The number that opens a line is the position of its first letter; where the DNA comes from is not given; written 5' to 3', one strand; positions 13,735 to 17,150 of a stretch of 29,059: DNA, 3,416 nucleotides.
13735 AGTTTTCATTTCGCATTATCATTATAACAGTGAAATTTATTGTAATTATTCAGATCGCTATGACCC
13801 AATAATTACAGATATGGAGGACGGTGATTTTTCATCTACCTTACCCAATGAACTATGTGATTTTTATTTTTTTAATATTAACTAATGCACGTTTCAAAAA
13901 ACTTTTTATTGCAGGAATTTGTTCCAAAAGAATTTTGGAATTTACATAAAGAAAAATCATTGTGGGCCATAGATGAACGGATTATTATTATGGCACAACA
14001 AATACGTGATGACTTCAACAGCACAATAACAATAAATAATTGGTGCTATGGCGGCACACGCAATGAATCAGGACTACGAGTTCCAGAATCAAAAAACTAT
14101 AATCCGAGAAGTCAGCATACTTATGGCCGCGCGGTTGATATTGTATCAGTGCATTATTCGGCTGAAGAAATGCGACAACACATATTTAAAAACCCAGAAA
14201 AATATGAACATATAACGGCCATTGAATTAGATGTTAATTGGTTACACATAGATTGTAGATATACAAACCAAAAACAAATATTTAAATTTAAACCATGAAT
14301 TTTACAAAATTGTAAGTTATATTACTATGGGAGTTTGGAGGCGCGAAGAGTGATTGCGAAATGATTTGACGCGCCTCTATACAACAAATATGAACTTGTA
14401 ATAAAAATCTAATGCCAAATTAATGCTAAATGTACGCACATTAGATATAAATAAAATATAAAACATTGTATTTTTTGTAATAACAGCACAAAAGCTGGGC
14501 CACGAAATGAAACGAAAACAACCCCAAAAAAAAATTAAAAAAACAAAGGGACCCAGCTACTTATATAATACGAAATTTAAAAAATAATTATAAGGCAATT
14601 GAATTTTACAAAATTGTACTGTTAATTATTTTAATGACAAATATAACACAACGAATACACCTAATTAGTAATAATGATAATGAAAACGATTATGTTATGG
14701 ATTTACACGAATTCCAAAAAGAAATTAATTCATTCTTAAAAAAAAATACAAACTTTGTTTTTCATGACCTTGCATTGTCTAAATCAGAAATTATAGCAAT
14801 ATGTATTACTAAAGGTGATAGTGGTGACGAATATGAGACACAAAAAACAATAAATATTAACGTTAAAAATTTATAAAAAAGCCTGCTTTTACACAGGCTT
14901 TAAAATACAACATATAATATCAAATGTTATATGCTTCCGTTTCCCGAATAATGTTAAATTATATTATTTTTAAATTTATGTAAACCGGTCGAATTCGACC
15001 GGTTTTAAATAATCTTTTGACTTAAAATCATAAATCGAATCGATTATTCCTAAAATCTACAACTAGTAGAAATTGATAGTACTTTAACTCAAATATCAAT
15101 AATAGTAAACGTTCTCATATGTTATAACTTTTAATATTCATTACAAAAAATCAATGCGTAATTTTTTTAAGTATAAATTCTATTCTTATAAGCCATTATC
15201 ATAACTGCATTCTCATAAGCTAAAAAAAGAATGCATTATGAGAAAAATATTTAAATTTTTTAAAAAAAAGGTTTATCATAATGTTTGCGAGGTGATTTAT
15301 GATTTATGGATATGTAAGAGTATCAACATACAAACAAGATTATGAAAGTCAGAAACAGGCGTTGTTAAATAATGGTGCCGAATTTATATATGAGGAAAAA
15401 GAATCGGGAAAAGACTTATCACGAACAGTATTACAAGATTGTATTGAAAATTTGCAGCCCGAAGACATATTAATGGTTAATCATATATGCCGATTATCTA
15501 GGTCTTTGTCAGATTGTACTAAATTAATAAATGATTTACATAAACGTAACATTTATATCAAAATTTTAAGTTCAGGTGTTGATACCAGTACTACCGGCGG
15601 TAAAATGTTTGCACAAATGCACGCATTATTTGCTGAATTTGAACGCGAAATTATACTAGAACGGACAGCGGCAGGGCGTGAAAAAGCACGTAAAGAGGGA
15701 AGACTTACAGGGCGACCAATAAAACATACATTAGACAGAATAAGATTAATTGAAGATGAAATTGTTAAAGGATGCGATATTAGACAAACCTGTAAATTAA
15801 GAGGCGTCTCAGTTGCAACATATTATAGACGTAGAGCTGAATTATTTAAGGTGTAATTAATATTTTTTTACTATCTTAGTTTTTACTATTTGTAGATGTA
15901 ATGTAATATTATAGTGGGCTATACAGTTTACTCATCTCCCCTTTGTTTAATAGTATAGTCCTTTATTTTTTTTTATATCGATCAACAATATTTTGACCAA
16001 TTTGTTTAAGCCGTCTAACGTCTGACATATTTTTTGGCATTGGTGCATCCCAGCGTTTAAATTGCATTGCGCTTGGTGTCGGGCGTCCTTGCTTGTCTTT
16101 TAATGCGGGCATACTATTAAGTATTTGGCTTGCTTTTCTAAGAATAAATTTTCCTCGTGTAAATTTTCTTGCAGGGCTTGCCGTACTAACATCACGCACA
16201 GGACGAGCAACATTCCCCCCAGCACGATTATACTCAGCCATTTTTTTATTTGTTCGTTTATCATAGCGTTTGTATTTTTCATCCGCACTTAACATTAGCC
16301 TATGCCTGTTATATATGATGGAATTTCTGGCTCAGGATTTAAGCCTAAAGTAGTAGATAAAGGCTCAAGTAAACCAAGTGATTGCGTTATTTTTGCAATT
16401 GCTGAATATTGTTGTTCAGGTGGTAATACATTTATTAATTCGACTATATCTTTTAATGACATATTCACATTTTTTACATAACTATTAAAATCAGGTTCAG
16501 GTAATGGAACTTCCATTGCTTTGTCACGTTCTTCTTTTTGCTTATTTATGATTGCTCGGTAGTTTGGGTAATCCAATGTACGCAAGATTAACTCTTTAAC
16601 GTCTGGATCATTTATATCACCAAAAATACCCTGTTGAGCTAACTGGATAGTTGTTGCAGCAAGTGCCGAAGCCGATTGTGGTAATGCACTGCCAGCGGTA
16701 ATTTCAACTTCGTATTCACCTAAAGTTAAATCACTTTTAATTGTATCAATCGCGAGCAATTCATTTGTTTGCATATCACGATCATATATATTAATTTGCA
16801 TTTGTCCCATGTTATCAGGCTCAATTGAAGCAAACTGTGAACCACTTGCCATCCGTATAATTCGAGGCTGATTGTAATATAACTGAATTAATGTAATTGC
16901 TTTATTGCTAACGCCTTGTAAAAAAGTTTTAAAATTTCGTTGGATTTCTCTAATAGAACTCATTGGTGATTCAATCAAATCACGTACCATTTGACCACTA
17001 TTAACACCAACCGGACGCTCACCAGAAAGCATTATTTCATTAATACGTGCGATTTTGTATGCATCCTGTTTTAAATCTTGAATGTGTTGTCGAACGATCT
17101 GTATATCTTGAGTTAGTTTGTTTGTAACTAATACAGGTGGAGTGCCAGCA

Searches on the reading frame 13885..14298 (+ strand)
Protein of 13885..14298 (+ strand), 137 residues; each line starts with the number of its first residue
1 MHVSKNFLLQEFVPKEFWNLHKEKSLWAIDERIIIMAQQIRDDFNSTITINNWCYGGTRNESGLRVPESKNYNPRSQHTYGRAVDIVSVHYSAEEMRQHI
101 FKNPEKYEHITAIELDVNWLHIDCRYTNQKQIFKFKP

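Call 4: search_protein_families(library=pfam, proteins=[window:13885-14298:+], max_evalue=0.01)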
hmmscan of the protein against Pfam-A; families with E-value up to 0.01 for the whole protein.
window:13885-14298:+ (137 aa): 2 families
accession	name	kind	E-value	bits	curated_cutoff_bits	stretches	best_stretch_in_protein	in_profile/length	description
PF08291.16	Peptidase_M15_3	-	0.00064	20.3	23.2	1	38-123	33-108/108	Peptidase M15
PF13539.11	Peptidase_M15_4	-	0.0072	17.3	25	0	73-92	5-25/70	D-alanyl-D-alanine carboxypeptidase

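Call 61: search_protein_families(library=phrogs, proteins=[window:13885-14298:+], max_evalue=0.01)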
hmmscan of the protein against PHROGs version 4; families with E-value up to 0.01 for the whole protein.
window:13885-14298:+ (137 aa): 2 families
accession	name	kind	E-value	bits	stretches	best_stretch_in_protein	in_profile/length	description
phrog_894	-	lysis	9.9e-21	75.1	1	1-129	44-166/389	endolysin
phrog_35417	-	unknown function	7.3e-07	30.7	1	70-127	12-76/99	-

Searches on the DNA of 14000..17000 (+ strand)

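Call 5: search_dna_similar(query=window:14000-17000:+, collection=phages, mode=distant)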
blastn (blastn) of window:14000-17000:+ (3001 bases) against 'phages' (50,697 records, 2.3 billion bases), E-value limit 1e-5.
No match.

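Call 65: search_rna_families(source=window, start=14500, end=16400, threshold=evalue, max_evalue=1)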
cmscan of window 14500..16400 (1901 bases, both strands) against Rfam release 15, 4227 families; matches with E-value up to 1: 0.
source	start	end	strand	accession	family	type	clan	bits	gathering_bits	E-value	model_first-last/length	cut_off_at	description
